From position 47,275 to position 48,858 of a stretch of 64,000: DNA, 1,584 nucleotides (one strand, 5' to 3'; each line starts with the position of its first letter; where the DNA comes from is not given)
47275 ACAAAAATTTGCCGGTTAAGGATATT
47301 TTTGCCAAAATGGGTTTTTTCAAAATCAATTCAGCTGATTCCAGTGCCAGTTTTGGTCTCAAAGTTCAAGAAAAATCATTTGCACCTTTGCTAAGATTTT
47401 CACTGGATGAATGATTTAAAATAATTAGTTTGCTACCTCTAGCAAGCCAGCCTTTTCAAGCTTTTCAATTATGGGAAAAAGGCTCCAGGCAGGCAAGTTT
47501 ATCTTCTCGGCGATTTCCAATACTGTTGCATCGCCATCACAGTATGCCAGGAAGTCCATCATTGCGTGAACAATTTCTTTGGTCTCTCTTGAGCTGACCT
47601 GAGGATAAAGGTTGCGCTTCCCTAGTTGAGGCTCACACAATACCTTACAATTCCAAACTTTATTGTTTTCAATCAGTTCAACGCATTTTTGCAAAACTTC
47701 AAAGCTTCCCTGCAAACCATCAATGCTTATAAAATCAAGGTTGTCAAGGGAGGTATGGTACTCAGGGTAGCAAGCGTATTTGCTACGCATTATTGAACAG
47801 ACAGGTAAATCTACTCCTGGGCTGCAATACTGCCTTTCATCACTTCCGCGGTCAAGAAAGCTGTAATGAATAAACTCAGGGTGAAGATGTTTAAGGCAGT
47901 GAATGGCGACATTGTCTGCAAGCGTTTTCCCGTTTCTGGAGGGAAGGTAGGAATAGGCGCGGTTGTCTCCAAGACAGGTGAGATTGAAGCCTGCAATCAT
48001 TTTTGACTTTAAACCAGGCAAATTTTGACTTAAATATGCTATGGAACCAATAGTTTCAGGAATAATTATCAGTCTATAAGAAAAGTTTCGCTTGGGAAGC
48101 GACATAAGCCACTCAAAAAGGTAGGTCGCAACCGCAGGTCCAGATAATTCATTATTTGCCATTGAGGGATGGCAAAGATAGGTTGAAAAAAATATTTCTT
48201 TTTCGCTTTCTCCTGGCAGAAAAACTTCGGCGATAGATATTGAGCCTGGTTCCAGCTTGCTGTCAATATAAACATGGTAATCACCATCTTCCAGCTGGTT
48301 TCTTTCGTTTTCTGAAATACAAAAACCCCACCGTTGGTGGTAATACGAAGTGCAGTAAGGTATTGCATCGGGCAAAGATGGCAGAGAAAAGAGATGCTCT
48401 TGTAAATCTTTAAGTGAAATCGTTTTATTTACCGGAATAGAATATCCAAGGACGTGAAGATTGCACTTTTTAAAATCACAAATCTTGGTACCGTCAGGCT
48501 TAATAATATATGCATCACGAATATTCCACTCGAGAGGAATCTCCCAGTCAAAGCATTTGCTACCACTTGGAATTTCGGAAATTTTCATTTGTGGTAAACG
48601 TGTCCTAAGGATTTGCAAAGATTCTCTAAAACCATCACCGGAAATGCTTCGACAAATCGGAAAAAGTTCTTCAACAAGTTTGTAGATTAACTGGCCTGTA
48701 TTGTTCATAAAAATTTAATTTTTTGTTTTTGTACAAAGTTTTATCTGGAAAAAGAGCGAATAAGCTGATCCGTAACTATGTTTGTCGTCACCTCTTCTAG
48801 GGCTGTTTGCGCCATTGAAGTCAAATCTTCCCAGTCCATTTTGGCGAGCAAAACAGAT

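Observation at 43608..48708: ACP, FkbH-like loader, methyltransferase, AAC(3)-like acyltransferase and Cj1295-like protein: predicted (O-methyl)glyceroyl decoration of pseudaminic acid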

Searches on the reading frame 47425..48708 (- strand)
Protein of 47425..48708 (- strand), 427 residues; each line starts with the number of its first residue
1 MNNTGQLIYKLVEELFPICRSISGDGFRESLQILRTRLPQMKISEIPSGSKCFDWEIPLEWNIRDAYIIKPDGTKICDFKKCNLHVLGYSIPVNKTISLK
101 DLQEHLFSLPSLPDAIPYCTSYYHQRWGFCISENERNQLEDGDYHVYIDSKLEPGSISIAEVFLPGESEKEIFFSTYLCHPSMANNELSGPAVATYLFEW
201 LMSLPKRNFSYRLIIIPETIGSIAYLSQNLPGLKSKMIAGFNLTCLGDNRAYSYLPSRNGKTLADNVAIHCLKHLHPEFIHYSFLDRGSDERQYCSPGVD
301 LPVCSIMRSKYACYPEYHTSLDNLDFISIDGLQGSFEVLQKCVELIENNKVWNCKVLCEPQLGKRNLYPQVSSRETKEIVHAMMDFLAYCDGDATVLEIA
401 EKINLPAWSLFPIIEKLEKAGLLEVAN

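Call 3: search_protein_families(library=pfam, proteins=[window:47425-48708:-], max_evalue=0.01)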
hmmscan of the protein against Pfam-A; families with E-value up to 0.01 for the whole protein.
window:47425-48708:- (427 aa): 4 families
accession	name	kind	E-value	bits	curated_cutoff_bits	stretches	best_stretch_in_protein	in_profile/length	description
PF16254.10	DUF4910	-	1.4e-100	335.7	26.6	1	9-349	1-247/247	Domain of unknown function (DUF4910)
PF09940.16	DUF2172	-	3.7e-39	133.4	27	1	60-151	1-92/92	Domain of unknown function (DUF2172)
PF16221.11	HTH_47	-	5.2e-24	84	27.1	1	351-424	2-77/78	winged helix-turn-helix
PF01047.28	MarR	-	0.0028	18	24.6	1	388-424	12-48/59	MarR family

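Call 5: search_protein_families(library=ncbifam, proteins=[window:47425-48708:-], max_evalue=0.1)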
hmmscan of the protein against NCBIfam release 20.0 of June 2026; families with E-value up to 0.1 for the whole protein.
window:47425-48708:- (427 aa): 0 families

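Call 11: search_solved_structures(query=window:47425-48708:-, max_evalue=0.01)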
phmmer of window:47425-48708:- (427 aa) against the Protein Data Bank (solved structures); distinct sequences matched with E-value up to 0.01: 1.
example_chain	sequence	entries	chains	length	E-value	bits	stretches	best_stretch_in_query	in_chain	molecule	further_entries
3k9t_A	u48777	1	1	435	3.7e-108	365.1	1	3-405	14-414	putative peptidase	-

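Call 26: find_related_loci(query=A1, collection=genome_contigs, flank=10000)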
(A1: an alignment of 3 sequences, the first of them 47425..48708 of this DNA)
Query A1 (427 aa) in genome_contigs; peptide patterns used: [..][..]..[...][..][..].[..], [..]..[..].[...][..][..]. (x = any residue, [..] = any of these).
599 stretches matched a pattern (row limit reached: there are more); 255 encode a relative of the query (tblastn E <= 1e-3); the best 80 are kept; 80 distinct loci.
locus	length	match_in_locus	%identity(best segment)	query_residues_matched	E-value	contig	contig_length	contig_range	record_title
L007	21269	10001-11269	61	5-427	0e+0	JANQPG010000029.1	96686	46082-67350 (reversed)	MAG: Woeseiaceae bacterium isolate IP29b_bin.156 k99_786915, whole genome shotgun sequence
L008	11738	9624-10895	63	1-424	0e+0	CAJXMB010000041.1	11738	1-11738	MAG TPA_asm: uncultured Nitratiruptor sp. isolate SRR4023290_bin.27_MetaBAT_v2.12.1_MAG genome assembly, contig: NODE_90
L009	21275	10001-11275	62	1-423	0e+0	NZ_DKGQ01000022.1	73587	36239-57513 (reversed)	MAG: Psychrobacter sp. UBA6766 UBA6766_contig_97, whole genome shotgun sequence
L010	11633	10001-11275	63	1-423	0e+0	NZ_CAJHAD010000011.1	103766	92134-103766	Psychrobacter immobilis isolate Psychrobacter immobilis S3, whole genome shotgun sequence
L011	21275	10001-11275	62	3-425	0e+0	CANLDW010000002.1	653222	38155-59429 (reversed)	uncultured Psychrobacter sp. isolate 2-645A-Z.fasta genome assembly, contig: NODE_2, whole genome shotgun sequence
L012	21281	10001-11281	62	1-427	0e+0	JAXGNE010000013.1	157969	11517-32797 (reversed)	MAG: Anaerolineaceae bacterium isolate AnMBR.bin249 bin249_13, whole genome shotgun sequence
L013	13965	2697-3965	61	3-425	0e+0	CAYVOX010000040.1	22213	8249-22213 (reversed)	MAG TPA_asm: uncultured Anaerolineaceae bacterium isolate binchicken_co22_236 genome assembly, contig: NODE_2492_length_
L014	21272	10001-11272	61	3-424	0e+0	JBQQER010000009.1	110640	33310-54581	Psychrobacter sp. 1Y11 NODE_9_length_110640_cov_1778.408482, whole genome shotgun sequence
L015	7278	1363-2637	60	1-425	0e+0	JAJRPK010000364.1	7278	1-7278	MAG: Gammaproteobacteria bacterium isolate Dive100_bin1.51 k141_938649, whole genome shotgun sequence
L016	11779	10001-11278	62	3-426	0e+0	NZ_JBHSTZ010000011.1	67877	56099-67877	Psychrobacter glacincola strain CCUG 34874 GCM70026997_57, whole genome shotgun sequence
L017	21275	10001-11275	61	1-423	0e+0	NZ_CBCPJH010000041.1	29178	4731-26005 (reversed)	Psychrobacter glacincola strain SF1672 isolate SF1672 40, whole genome shotgun sequence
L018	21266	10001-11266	59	5-426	0e+0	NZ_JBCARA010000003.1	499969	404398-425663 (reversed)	Roseateles sp. PN1 PN1_contig_3NODE_3_length_499969_cov_88.699861, whole genome shotgun sequence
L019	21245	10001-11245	61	10-425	9e-180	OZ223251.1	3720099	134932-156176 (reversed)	MAG: Bacteriovoracaceae bacterium isolate 56684ba0-df17-47c9-bcf5-ee076427a4fa genome assembly, chromosome: 1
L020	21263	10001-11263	57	5-425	3e-175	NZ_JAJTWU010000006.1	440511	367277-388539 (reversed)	Pelomonas cellulosilytica strain P8 contig6, whole genome shotgun sequence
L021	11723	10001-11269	56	5-427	7e-174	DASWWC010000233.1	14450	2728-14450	MAG TPA_asm: Roseateles sp. isolate SMAG_U3646 k141_537982, whole genome shotgun sequence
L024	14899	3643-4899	56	5-423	5e-169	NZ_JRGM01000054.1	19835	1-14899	Aeromonas lacus strain AE122 Contig54, whole genome shotgun sequence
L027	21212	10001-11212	56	5-408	9e-167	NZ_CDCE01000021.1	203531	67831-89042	Aeromonas diversa CDC 2478-85 strain CECT 4254, whole genome shotgun sequence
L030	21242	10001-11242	56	5-417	9e-166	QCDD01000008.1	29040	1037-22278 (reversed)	Pelagibacteraceae bacterium AG-349-L23 Ga0172132_108, whole genome shotgun sequence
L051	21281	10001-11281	51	3-427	4e-140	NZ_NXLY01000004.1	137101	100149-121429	Campylobacter taeniopygiae strain MIT10-5678 accn_194.2647.con.0004, whole genome shotgun sequence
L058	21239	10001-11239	51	13-423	2e-134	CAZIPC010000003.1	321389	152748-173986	MAG TPA_asm: uncultured Flavobacterium sp. isolate SRP220891_co5_98 genome assembly, contig: NODE_4_length_321389_cov_16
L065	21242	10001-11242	49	13-423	2e-130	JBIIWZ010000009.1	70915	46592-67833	MAG: Flavobacteriales bacterium isolate ME2005-05-25_3300042391_group2_bin67 Rohwer_bin964_scaffold_60_c1, whole genome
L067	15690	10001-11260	49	6-423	4e-129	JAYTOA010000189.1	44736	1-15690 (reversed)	MAG: Flavobacteriales bacterium isolate GFS_4022 GFS_4022_188, whole genome shotgun sequence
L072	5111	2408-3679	48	2-423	6e-130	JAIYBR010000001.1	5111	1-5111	MAG: Flavobacteriales bacterium isolate E1_MAG_00053 pond_E1_MAG_00053_000000000069, whole genome shotgun sequence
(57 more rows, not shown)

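Call 30: search_protein_families(library=ncbifam, proteins=[L051:11315-12091:+, L051:12088-12840:-, L051:12837-13895:-, L051:13911-14270:-, L051:14251-14880:-, L051:14889-15113:-, L051:15137-16174:-, L051:16189-16425:-, L051:16644-18155:+, L051:9932-11293:+], max_evalue=0.001)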
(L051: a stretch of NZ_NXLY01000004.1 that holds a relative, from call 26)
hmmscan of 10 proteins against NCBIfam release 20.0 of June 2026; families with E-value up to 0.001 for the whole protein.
L051:11315-12091:+ (258 aa): 5 families
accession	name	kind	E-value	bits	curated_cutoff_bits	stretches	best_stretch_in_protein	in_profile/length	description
NF033082.0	AAC_3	equivalog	5.9e-15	55.3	270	2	88-226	89-223/262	aminoglycoside 3-N-acetyltransferase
NF033081.0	AAC_3_IV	equivalog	6.7e-10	38.8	420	1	16-124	3-106/252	AAC(3)-IV family aminoglycoside N-acetyltransferase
NF033612.0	AAC_3_VIa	exception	5.2e-06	25.9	675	0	89-166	111-190/298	aminoglycoside N-acetyltransferase AAC(3)-VIa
NF033180.1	AAC_3_VIII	exception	4.7e-05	22.7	560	0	3-70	5-68/286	aminoglycoside N-acetyltransferase AAC(3)-VIII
NF033080.0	AAC_3_II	subfamily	6.7e-05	22.5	480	0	13-70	3-56/268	AAC(3)-II family aminoglycoside N-acetyltransferase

L051:12088-12840:- (250 aa): 212 families (the best 25 are shown)
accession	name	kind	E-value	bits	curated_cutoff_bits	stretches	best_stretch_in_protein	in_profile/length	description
NF005559.1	PRK07231.1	subfamily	3.7e-38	131.4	215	1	8-248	2-248/249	glucose 1-dehydrogenase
NF009466.0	PRK12826.1-2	subfamily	7.3e-32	110.8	222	1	10-248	3-245/248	3-oxoacyl-ACP reductase FabG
NF006693.0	PRK09242.1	equivalog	5.6e-31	107.6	328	1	4-248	4-254/258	SDR family oxidoreductase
NF006070.0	PRK08213.1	subfamily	9.2e-31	107.3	279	1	4-247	6-256/259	gluconate 5-dehydrogenase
NF005909.0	PRK07890.1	subfamily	2.7e-30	105.5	258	1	7-247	4-257/260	short chain dehydrogenase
NF052558.1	MBtsdlDhBudC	equivalog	7.4e-30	104.3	270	1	9-247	2-241/250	meso-2,3-butanediol dehydrogenase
NF005893.0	PRK07856.1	equivalog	1.7e-29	102.9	255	1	6-246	5-240/255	SDR family oxidoreductase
NF004791.0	PRK06138.1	equivalog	5.9e-29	101.1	312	1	7-247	2-249/252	SDR family oxidoreductase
NF047420.2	EF_P_mod_YmfI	equivalog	9e-29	100.9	238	1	13-246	2-234/236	elongation factor P 5-aminopentanone reductase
NF005681.0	PRK07478.1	subfamily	2e-27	96.2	267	1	7-247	3-249/254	SDR family oxidoreductase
TIGR04316.1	dhbA_paeA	equivalog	9.8e-27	94.1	300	1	14-249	2-249/250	2,3-dihydro-2,3-dihydroxybenzoate dehydrogenase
NF005075.0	PRK06500.1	equivalog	1.2e-26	93.6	336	1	7-248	3-247/249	SDR family oxidoreductase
NF006074.0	PRK08220.1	equivalog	3.2e-26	92.4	312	1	6-249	4-249/251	2,3-dihydro-2,3-dihydroxybenzoate dehydrogenase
NF004818.0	PRK06172.1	equivalog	7.5e-26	91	336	1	7-248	4-251/253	SDR family oxidoreductase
TIGR01830.1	3oxo_ACP_reduc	equivalog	1e-25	90.9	297.75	1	13-246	1-237/239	3-oxoacyl-[acyl-carrier-protein] reductase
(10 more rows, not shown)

L051:12837-13895:- (352 aa): 5 families
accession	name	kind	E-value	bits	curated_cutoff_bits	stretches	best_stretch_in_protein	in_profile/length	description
NF058607.1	GlBtMonoOxGbcA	equivalog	7.5e-22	77.3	670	1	14-200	45-230/420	glycine betaine monooxygenase oxygenase subunit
TIGR03228.1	anthran_1_2_A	equivalog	2.9e-18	65.8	671.9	1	14-196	28-217/438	anthranilate 1,2-dioxygenase large subunit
TIGR03229.1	benzo_1_2_benA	equivalog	1.1e-12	47.6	780.95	1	14-192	28-215/433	benzoate 1,2-dioxygenase large subunit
NF041684.1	ant_diox_AndAc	equivalog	2.6e-08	32.9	750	1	15-192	36-222/418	anthranilate 1,2-dioxygenase large subunit AndAc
NF042946.1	3PPDioc_HcaE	equivalog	3.6e-08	32.8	830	1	7-99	21-109/450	3-phenylpropionate/cinnamic acid dioxygenase subunit alpha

L051:13911-14270:- (119 aa): 7 families
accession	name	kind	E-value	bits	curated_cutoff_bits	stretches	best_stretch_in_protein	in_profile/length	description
NF006829.0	PRK09352.1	subfamily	1.1e-19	70.6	249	1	1-107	209-320/322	beta-ketoacyl-ACP synthase 3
NF009519.0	PRK12880.1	equivalog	1.8e-15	57.1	436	1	2-118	230-350/353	beta-ketoacyl-ACP synthase III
TIGR00747.1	fabH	subfamily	1.6e-13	50.4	292.1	1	2-106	211-320/322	beta-ketoacyl-ACP synthase III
NF005541.0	PRK07204.1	equivalog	5.1e-11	42.5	402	1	2-107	218-328/329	beta-ketoacyl-ACP synthase III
NF004623.0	PRK05963.1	equivalog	5.7e-09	35.7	437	1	4-106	219-326/328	beta-ketoacyl-ACP synthase III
NF005703.0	PRK07515.1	equivalog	1.5e-07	30.6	304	1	5-107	263-371/373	beta-ketoacyl-ACP synthase III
NF006720.0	PRK09258.1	equivalog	3.8e-05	23.1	285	1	19-100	244-330/338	3-oxoacyl-ACP synthase III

L051:14251-14880:- (209 aa): 11 families
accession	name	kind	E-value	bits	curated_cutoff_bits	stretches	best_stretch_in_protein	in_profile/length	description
NF009519.0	PRK12880.1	equivalog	3.9e-43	148.1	436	1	4-198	3-200/353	beta-ketoacyl-ACP synthase III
NF006829.0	PRK09352.1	subfamily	2.4e-36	125.3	249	1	10-180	6-174/322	beta-ketoacyl-ACP synthase 3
TIGR00747.1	fabH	subfamily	1.6e-32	112.9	292.1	1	10-178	4-170/322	beta-ketoacyl-ACP synthase III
NF005703.0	PRK07515.1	equivalog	2.2e-22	79.5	304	1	60-180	98-216/373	beta-ketoacyl-ACP synthase III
NF005541.0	PRK07204.1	equivalog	8e-20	71.5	402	1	10-178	6-173/329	beta-ketoacyl-ACP synthase III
NF004623.0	PRK05963.1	equivalog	3.9e-17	62.5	437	1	11-199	8-197/328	beta-ketoacyl-ACP synthase III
NF005308.0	PRK06840.1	equivalog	3.8e-15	55.7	315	1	14-173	10-169/339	3-oxoacyl-ACP synthase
NF006720.0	PRK09258.1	equivalog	5.2e-09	35.9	285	1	36-139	40-141/338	3-oxoacyl-ACP synthase III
NF003274.0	PRK04262.1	equivalog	3.5e-08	32.9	244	1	15-147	9-139/347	hydroxymethylglutaryl-CoA synthase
TIGR01835.1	HMG-CoA-S_prok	equivalog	1.4e-05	24.1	360.35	1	13-150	5-139/382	hydroxymethylglutaryl-CoA synthase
TIGR00748.1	HMG_CoA_syn_Arc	equivalog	6.3e-05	22.4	353.35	1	15-147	8-138/345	hydroxymethylglutaryl-CoA synthase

L051:14889-15113:- (74 aa): 4 families
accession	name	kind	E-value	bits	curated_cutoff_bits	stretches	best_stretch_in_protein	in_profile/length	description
NF002147.0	PRK00982.1-1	equivalog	1.4e-05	24.9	84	1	7-69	13-75/83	acyl carrier protein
NF002148.0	PRK00982.1-2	subfamily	6.1e-05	22.8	71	1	9-70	12-73/79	acyl carrier protein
NF002150.0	PRK00982.1-4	subfamily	0.00013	22.1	66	1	1-69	1-73/80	acyl carrier protein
NF040636.1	AcpM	exception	0.00078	19.4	146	1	9-69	13-73/93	meromycolate extension acyl carrier protein AcpM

L051:15137-16174:- (345 aa): 10 families
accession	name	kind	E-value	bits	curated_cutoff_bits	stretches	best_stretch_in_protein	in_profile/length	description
NF006829.0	PRK09352.1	subfamily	1.1e-49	169.1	249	1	7-332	3-318/322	beta-ketoacyl-ACP synthase 3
NF009519.0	PRK12880.1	equivalog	9.1e-44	150.2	436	1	3-340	2-343/353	beta-ketoacyl-ACP synthase III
TIGR00747.1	fabH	subfamily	6e-39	134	292.1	1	9-331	3-318/322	beta-ketoacyl-ACP synthase III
NF004623.0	PRK05963.1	equivalog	2e-28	99.6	437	1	18-333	15-326/328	beta-ketoacyl-ACP synthase III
NF005703.0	PRK07515.1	equivalog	1.5e-27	96.5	304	1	56-335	93-372/373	beta-ketoacyl-ACP synthase III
NF005541.0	PRK07204.1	equivalog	1.8e-25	90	402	1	8-332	4-326/329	beta-ketoacyl-ACP synthase III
NF005308.0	PRK06840.1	equivalog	2.9e-16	59.5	315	1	45-325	41-325/339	3-oxoacyl-ACP synthase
NF006720.0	PRK09258.1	equivalog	1e-15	57.9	285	1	33-328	37-331/338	3-oxoacyl-ACP synthase III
NF003274.0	PRK04262.1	equivalog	2e-10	40.3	244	1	39-148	33-140/347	hydroxymethylglutaryl-CoA synthase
NF042429.2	DHPHCoAsyn_DpgA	equivalog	2.1e-05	23.6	425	1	56-328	67-337/350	3,5-dihydroxyphenylacetyl-CoA synthase DpgA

L051:16189-16425:- (78 aa): 4 families
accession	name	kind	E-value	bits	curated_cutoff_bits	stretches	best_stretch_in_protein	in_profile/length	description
NF002150.0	PRK00982.1-4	subfamily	3.8e-06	27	66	1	11-72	11-72/80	acyl carrier protein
NF002148.0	PRK00982.1-2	subfamily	6.6e-06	25.9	71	1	12-73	11-72/79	acyl carrier protein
NF002147.0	PRK00982.1-1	equivalog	0.00029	20.6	84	1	6-72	4-74/83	acyl carrier protein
NF005798.0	PRK07639.1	equivalog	0.00035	20.9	100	1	12-73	8-76/91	petrobactin biosynthesis protein AsbD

L051:16644-18155:+ (503 aa): 95 families (the best 25 are shown)
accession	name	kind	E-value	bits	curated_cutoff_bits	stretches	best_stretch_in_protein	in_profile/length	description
TIGR01733.1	AA-adenyl-dom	subfamily_domain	4.1e-95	319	317.4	1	35-445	1-408/409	amino acid adenylation domain-containing protein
NF003417.0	PRK04813.1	subfamily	1.3e-82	277.9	476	1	13-498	9-497/505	D-alanine--poly(phosphoribitol) ligase subunit DltA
TIGR01734.1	D-ala-DACP-lig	equivalog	7.4e-76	255.7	559.85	1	24-498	17-496/504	D-alanine--poly(phosphoribitol) ligase subunit DltA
NF047350.1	aureusi_NRPS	equivalog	1.9e-66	224.1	2500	1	30-498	1456-1906/2373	aureusimine non-ribosomal peptide synthetase AusA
NF041803.1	NRPS_SolG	exception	5.4e-64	216.3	2200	1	28-498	581-1068/1163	solanimycin non-ribosomal peptide synthetase SolG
NF004282.0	PRK05691.1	subfamily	1.3e-61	207.3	4090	1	8-498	1136-1620/4334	non-ribosomal peptide synthase/polyketide synthase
NF038078.1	NRPS_MxcG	equivalog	1.7e-52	178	2300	1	28-501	476-957/1442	myxochelin non-ribosomal peptide synthetase MxcG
NF007605.2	PRK10252.1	equivalog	3.1e-49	167.4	2400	1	61-498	503-955/1292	enterobactin non-ribosomal peptide synthetase EntF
TIGR03098.1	ligase_PEP_1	hypoth_equivalog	4.2e-46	157.5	592.35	1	31-499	23-513/517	acyl-CoA ligase (AMP-forming), exosortase A system-associated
TIGR03443.1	alpha_am_amid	equivalog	1.1e-41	142.3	1030.1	1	159-446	421-731/1390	L-aminoadipate-semialdehyde dehydrogenase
NF004837.0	PRK06187.1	subfamily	1.1e-39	136.2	476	1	147-501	163-519/531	long-chain-fatty-acid--CoA ligase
NF006182.0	PRK08316.1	subfamily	2.4e-37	128.6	663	1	96-495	95-508/523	fatty acyl-CoA synthetase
NF005797.0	PRK07638.1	equivalog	2.2e-36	125.4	518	1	14-502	12-477/487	acyl-CoA synthetase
TIGR01923.1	menE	equivalog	2.2e-33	115.8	330.15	1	36-498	2-440/442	o-succinylbenzoate--CoA ligase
NF009233.0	PRK12583.1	subfamily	6.6e-30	104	832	1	152-500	200-546/558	fatty acid CoA ligase family protein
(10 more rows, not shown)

L051:9932-11293:+ (453 aa): 0 families

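Call 31: find_homologous_proteins(query=L051:9932-11293:+, max_evalue=1e-20)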
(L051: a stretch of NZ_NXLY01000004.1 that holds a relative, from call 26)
Query L051:9932-11293:+ (453 aa): 8000 proteins with E <= 1e-20 among 8000 candidates; the best 120 are listed.
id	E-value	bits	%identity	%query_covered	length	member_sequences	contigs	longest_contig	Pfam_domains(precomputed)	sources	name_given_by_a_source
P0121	1.3e-273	926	90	98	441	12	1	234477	PF09940.17,PF16221.12,PF16254.11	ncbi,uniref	ncbi:DUF4910 domain-containing protein [Campylobacter taeniopygiae]|uniref:DUF4910 domain-containing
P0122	3.9e-273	924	91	96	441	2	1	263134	PF09940.17,PF16221.12,PF16254.11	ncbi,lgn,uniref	ncbi:DUF4910 domain-containing protein [Campylobacter molothri]|uniref:DUF4910 domain-containing pro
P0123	6.8e-271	917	89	98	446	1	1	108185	PF09940.17,PF16221.12,PF16254.11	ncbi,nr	ncbi:DUF4910 domain-containing protein [Campylobacter sp. RM9929]|nr:DUF4910 domain-containing prote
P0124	1.6e-270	916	89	98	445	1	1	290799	PF09940.17,PF16221.12,PF16254.11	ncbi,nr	ncbi:DUF4910 domain-containing protein [Campylobacter sp. RM12397]|nr:DUF4910 domain-containing prot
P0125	1.7e-270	916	88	98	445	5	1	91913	PF09940.17,PF16221.12,PF16254.11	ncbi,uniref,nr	ncbi:aminopeptidase [Campylobacter aviculae]|uniref:Aminopeptidase n=1 Tax=Campylobacter aviculae Ta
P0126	4.2e-270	914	89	98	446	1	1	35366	PF09940.17,PF16221.12,PF16254.11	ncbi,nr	ncbi:DUF4910 domain-containing protein [Campylobacter sp. RM10538]|nr:DUF4910 domain-containing prot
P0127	4.6e-270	914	89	98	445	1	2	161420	PF09940.17,PF16221.12,PF16254.11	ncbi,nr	ncbi:DUF4910 domain-containing protein [Campylobacter sp. RM3125]|nr:DUF4910 domain-containing prote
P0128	4.9e-270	914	89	96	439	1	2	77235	PF09940.17,PF16221.12,PF16254.11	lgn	-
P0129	7.2e-270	913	89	98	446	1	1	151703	PF09940.17,PF16221.12,PF16254.11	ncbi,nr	ncbi:DUF4910 domain-containing protein [Campylobacter sp. RM12910]|nr:DUF4910 domain-containing prot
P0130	2.1e-269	912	89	98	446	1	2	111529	PF09940.17,PF16221.12,PF16254.11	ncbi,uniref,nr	ncbi:DUF4910 domain-containing protein [Campylobacter sp. RM9760]|uniref:DUF4910 domain-containing p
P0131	3.0e-269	911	89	98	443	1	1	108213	PF09940.17,PF16221.12,PF16254.11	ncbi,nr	ncbi:DUF4910 domain-containing protein [Campylobacter sp. RM10542]|nr:DUF4910 domain-containing prot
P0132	4.0e-269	911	90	96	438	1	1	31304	PF09940.17,PF16221.12,PF16254.11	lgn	-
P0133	8.7e-268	907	89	96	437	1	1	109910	PF09940.17,PF16221.12,PF16254.11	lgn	-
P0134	6.9e-267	904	87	98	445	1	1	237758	PF09940.17,PF16221.12,PF16254.11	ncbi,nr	ncbi:DUF4910 domain-containing protein [Campylobacter sp. RM9753]|nr:DUF4910 domain-containing prote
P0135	1.4e-266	903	89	96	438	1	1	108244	PF09940.17,PF16221.12,PF16254.11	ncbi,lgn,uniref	ncbi:DUF4910 domain-containing protein [Campylobacter molothri]|uniref:DUF4910 domain-containing pro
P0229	4.2e-241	819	79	96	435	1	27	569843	PF09940.17,PF16221.12,PF16254.11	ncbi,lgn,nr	ncbi:DUF4910 domain-containing protein [Campylobacter jejuni]|nr:DUF4910 domain-containing protein [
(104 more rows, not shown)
